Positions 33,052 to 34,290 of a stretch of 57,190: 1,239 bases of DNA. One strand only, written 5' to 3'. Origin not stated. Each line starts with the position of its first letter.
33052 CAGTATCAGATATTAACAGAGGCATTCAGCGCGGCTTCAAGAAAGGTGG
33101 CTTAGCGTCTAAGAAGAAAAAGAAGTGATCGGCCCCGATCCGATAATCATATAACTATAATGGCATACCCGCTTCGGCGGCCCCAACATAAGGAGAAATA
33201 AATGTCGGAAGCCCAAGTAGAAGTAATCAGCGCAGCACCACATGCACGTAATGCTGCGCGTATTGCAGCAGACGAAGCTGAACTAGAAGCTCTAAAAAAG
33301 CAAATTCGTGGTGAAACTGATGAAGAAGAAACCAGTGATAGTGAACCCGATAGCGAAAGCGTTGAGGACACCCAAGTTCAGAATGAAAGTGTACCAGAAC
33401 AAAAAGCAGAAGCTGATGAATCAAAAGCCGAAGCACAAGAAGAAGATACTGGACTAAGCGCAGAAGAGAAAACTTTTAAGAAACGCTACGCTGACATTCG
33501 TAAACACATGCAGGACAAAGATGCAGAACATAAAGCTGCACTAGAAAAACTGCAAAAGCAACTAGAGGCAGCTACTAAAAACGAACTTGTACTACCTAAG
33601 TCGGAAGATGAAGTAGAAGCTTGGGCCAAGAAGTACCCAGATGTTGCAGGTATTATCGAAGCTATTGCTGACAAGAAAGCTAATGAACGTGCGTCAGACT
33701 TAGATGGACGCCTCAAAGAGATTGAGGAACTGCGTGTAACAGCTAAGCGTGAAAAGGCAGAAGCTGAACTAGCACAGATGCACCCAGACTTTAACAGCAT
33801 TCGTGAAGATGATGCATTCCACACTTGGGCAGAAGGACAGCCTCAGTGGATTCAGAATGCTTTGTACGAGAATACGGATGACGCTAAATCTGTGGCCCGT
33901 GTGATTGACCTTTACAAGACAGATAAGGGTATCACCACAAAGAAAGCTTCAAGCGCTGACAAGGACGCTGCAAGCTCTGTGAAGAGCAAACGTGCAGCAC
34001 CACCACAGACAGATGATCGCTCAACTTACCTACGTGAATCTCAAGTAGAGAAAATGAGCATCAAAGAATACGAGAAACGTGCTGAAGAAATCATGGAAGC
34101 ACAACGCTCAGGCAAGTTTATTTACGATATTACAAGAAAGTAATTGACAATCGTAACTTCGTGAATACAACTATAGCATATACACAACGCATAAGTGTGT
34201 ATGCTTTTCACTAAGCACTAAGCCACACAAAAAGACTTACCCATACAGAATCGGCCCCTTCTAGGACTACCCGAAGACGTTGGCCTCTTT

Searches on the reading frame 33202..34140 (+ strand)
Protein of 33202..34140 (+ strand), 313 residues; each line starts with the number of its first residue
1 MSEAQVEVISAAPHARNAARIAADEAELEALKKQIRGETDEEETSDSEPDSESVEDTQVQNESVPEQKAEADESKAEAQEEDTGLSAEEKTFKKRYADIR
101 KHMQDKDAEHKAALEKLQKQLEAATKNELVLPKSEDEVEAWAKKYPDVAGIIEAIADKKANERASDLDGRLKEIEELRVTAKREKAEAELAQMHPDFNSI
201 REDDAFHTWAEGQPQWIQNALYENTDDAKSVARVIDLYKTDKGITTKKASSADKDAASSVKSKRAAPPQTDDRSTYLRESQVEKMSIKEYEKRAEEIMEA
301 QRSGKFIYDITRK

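Call 17: search_protein_families(library=phrogs, proteins=[window:33202-34140:+], max_evalue=0.001)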
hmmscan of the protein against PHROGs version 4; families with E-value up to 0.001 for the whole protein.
window:33202-34140:+ (313 aa): 2 families
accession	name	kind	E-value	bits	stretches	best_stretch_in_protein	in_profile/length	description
phrog_13678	-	unknown function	1.2e-58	200.2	1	39-307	25-299/300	-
phrog_479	-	unknown function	6.2e-06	27.3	1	28-265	18-277/333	-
